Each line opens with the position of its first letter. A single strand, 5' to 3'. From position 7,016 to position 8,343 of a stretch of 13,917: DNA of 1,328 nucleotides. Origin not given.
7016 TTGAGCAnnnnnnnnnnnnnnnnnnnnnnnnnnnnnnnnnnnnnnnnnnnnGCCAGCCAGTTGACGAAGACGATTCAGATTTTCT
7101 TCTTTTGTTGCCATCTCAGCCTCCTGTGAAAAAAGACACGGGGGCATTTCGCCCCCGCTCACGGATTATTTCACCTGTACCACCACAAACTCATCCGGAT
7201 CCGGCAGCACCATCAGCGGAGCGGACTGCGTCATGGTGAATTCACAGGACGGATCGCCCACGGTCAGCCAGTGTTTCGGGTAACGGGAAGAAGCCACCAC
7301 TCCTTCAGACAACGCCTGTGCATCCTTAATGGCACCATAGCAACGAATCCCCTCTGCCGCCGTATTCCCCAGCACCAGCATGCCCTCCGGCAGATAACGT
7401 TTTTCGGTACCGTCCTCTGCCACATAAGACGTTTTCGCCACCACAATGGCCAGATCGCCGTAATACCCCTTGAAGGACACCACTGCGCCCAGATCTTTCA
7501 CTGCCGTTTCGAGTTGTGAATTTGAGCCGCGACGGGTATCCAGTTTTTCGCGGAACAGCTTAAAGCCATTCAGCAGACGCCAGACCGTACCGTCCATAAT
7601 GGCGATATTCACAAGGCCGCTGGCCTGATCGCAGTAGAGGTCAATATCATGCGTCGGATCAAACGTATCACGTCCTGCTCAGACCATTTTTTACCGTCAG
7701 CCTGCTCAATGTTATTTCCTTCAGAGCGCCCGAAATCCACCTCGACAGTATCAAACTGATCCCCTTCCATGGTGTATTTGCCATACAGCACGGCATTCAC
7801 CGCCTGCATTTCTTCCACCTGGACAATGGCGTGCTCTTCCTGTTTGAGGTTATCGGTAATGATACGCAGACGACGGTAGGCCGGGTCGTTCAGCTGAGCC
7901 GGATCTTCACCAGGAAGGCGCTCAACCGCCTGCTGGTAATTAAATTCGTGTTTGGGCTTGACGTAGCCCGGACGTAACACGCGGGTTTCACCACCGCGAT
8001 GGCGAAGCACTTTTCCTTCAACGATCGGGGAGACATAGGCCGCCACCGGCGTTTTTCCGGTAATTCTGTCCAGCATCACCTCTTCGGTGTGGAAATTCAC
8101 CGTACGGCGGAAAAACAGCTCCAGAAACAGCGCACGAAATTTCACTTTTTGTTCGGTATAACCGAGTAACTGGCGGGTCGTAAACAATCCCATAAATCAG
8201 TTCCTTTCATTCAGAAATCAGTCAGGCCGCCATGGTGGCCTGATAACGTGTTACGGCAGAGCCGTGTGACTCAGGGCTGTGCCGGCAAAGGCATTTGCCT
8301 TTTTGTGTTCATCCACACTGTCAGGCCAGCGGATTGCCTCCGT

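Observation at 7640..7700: Major capsid gene E broken by a single-nucleotide frame disruption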

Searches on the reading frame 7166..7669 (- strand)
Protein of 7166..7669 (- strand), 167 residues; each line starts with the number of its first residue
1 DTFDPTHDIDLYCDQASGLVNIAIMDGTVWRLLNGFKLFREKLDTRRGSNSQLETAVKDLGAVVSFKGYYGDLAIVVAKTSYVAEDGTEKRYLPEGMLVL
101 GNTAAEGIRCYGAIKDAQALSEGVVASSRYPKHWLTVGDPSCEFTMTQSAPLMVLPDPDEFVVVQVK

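Call 32: search_protein_families(library=pfam, proteins=[window:7166-7669:-, P0076])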
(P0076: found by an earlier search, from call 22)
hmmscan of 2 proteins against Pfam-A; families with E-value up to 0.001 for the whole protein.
window:7166-7669:- (167 aa): 1 family
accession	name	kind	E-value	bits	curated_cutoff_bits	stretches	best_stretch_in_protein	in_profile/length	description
PF03864.22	Phage_cap_E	-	3.1e-28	99.2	22.9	1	3-166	170-329/329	Phage major capsid protein E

P0076 (342 aa): 1 family
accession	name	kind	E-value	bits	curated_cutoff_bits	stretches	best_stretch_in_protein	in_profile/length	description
PF03864.22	Phage_cap_E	-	4.4e-65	220.4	22.9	1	5-341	1-329/329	Phage major capsid protein E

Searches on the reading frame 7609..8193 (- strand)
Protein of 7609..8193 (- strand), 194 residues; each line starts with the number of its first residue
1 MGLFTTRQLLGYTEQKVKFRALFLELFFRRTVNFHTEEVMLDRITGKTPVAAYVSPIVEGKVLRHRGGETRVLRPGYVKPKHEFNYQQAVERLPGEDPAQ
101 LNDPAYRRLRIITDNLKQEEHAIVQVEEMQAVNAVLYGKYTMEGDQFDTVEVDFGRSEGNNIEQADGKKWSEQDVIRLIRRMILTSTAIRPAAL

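Call 13: find_encoding_contigs(protein=window:7609-8193:-, flank=10000, max_places=10)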
Protein window:7609-8193:- (194 aa): no gene with exactly this product is on record in the collection.

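Call 22: list_cluster_members(proteins=[window:7612-8193:-, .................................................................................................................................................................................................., window:7169-7612:-, window:7169-7597:-, window:225-827:-, window:11912-13495:-, window:1489-2010:-, window:1250-1507:-, window:724-921:-, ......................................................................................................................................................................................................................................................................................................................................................])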
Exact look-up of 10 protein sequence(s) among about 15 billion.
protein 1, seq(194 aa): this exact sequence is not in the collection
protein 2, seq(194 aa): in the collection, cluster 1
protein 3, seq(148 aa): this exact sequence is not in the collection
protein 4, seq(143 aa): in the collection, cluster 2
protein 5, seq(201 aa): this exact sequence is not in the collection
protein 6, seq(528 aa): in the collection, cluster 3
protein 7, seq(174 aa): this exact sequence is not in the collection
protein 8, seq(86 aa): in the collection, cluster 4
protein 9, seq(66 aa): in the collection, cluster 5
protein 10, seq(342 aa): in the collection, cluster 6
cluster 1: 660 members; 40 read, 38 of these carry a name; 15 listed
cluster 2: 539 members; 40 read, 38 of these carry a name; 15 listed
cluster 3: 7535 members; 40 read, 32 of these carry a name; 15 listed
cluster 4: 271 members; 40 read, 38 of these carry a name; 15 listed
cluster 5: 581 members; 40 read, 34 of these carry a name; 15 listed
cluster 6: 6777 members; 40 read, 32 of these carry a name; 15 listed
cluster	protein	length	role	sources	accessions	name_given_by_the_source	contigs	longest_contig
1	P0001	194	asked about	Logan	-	-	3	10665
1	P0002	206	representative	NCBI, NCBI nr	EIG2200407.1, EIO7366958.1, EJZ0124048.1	major capsid protein, partial [Escherichia coli] | major capsid protein [Escherichia coli]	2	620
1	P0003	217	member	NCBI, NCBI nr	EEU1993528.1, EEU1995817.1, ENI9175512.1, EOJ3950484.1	major capsid protein, partial [Escherichia coli] | head protein [Escherichia coli]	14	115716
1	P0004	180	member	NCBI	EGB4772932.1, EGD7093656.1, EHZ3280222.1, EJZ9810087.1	head protein, partial [Escherichia coli]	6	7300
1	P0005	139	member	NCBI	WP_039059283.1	major capsid protein, partial [Shigella boydii]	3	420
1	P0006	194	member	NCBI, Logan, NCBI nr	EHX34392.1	putative capsid protein of prophage [Escherichia coli DEC12B]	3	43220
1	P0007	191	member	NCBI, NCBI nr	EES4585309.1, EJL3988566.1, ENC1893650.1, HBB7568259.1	major capsid protein, partial [Escherichia coli] | head protein [Escherichia coli]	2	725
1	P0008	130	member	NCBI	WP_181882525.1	major capsid protein, partial [Escherichia coli]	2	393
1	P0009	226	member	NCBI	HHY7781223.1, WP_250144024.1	major capsid protein, partial [Escherichia coli]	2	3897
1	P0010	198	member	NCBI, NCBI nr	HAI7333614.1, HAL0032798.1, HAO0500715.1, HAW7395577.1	TPA: major capsid protein E, partial [Escherichia coli] | major capsid protein E [Escherichia coli]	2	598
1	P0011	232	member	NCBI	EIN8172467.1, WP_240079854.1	major capsid protein, partial [Escherichia coli]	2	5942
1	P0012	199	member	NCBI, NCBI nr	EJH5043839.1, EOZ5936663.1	major capsid protein, partial [Escherichia coli] | major capsid protein [Escherichia coli O145:H28]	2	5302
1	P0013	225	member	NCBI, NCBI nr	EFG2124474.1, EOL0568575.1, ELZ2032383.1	major capsid protein E, partial [Escherichia coli] | major capsid protein E [Escherichia coli]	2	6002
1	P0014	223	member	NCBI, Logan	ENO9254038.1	major capsid protein [Escherichia coli]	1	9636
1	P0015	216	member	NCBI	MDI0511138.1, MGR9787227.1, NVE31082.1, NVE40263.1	major capsid protein, partial [Escherichia coli]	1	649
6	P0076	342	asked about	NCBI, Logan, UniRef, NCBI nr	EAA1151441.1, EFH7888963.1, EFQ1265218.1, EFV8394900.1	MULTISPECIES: major capsid protein [Shigella] | major capsid protein n=1 Tax=Shigella TaxID=620 RepID=UPI00057C00EE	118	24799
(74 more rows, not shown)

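Call 25: find_encoding_contigs(protein=P0076, flank=10000, max_places=10)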
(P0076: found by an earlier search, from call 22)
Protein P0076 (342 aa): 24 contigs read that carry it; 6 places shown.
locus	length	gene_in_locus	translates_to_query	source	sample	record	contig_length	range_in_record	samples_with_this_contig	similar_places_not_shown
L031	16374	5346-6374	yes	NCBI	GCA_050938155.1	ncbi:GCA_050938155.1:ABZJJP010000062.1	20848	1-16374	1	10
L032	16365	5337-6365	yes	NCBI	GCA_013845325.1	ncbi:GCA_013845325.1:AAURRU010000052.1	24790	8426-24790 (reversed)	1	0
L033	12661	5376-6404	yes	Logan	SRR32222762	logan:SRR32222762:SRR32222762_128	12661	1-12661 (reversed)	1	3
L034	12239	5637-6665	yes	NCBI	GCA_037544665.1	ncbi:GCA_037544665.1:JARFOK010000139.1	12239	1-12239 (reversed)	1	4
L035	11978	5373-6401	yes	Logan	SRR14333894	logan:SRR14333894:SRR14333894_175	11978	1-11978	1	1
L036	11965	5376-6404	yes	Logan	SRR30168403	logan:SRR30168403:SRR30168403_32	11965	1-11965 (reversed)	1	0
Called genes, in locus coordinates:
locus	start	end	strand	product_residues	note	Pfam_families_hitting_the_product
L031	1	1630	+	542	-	PF05876:GpA_ATPase, PF20454:GpA_nuclease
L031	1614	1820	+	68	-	PF02831:gpW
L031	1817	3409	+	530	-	PF05136:Phage_portal_2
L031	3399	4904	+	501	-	PF25145:NfeD1b_N (weak), PF01343:Peptidase_S49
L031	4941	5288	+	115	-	PF02924:HDPD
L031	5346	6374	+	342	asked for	PF03864:Phage_cap_E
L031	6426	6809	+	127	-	PF14000:Packaging_FI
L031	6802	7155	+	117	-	PF05354:Phage_attach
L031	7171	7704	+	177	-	PF06763:Minor_tail_Z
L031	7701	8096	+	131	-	PF06141:Phage_tail_U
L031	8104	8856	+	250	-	PF08813:Phage_tail_3 (faint), PF16461:Phage_TTP_12, PF02368:Big_2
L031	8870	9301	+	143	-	PF06894:Phage_TAC_2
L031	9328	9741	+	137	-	PF06223:Phage_tail_T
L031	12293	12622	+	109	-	PF05939:Phage_min_tail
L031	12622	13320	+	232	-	PF05100:Phage_tail_L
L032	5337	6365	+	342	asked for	PF03864:Phage_cap_E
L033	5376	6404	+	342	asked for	PF03864:Phage_cap_E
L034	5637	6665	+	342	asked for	PF03864:Phage_cap_E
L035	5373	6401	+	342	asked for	PF03864:Phage_cap_E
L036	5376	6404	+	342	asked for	PF03864:Phage_cap_E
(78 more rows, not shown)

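Call 28: find_encoding_contigs(protein=P0001, flank=10000, max_places=6)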
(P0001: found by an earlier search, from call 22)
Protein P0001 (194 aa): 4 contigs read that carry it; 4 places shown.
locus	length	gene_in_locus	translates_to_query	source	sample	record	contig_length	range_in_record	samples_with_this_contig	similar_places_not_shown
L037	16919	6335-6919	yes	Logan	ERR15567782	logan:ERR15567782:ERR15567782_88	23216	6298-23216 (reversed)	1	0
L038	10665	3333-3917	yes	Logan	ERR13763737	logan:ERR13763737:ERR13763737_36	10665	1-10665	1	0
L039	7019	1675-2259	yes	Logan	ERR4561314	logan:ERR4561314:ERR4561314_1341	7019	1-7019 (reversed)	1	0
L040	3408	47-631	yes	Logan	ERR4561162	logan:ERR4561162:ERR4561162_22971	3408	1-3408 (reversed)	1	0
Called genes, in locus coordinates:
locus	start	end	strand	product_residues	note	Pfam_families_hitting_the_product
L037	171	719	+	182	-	PF07278:DUF1441 (faint), PF07471:Phage_Nu1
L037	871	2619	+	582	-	PF05876:GpA_ATPase, PF20454:GpA_nuclease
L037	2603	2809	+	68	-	PF02831:gpW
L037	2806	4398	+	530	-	PF05136:Phage_portal_2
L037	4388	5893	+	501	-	PF25145:NfeD1b_N (weak), PF01343:Peptidase_S49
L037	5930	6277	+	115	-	PF02924:HDPD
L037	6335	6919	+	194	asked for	PF03864:Phage_cap_E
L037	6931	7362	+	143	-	PF03864:Phage_cap_E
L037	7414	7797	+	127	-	PF14000:Packaging_FI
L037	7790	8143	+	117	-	PF05354:Phage_attach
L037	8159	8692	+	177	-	PF06763:Minor_tail_Z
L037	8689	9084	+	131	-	PF06141:Phage_tail_U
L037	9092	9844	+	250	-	PF08813:Phage_tail_3 (faint), PF16461:Phage_TTP_12, PF02368:Big_2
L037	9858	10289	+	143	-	PF06894:Phage_TAC_2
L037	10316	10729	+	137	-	PF06223:Phage_tail_T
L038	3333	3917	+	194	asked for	PF03864:Phage_cap_E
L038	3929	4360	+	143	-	PF03864:Phage_cap_E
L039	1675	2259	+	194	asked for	PF03864:Phage_cap_E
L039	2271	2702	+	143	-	PF03864:Phage_cap_E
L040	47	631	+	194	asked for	PF03864:Phage_cap_E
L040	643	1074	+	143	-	PF03864:Phage_cap_E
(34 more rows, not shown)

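Call 32: search_protein_families(library=pfam, proteins=[window:7609-8193:-, P0076])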
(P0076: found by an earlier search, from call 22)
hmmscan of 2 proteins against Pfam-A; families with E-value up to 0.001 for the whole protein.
window:7609-8193:- (194 aa): 1 family
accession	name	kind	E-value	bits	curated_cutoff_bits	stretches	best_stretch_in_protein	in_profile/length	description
PF03864.22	Phage_cap_E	-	4.9e-32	111.7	22.9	1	5-176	1-173/329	Phage major capsid protein E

P0076 (342 aa): 1 family
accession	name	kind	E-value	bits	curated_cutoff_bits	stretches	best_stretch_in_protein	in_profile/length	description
PF03864.22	Phage_cap_E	-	4.4e-65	220.4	22.9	1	5-341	1-329/329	Phage major capsid protein E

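Call 33: search_solved_structures(query=P0076, show_alignments=1)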
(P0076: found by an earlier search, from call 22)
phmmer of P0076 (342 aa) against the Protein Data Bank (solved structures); distinct sequences matched with E-value up to 0.001: 5.
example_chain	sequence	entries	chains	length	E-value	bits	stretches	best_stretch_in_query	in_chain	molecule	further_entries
7vi9_A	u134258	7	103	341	1.8e-132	444.5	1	1-341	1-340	Major capsid protein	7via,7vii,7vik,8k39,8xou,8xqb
7sj5_A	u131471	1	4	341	1.6e-130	438.1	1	1-341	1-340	Major capsid protein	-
3bqw_A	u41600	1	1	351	9.9e-96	323.8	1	6-341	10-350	Putative capsid protein of prophage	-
8vji_A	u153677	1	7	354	1.1e-32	116.5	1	2-337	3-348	Major capsid protein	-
6xgp_A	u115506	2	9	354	1.3e-32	116.3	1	2-337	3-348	YSD1_17 major capsid protein | YSD1_17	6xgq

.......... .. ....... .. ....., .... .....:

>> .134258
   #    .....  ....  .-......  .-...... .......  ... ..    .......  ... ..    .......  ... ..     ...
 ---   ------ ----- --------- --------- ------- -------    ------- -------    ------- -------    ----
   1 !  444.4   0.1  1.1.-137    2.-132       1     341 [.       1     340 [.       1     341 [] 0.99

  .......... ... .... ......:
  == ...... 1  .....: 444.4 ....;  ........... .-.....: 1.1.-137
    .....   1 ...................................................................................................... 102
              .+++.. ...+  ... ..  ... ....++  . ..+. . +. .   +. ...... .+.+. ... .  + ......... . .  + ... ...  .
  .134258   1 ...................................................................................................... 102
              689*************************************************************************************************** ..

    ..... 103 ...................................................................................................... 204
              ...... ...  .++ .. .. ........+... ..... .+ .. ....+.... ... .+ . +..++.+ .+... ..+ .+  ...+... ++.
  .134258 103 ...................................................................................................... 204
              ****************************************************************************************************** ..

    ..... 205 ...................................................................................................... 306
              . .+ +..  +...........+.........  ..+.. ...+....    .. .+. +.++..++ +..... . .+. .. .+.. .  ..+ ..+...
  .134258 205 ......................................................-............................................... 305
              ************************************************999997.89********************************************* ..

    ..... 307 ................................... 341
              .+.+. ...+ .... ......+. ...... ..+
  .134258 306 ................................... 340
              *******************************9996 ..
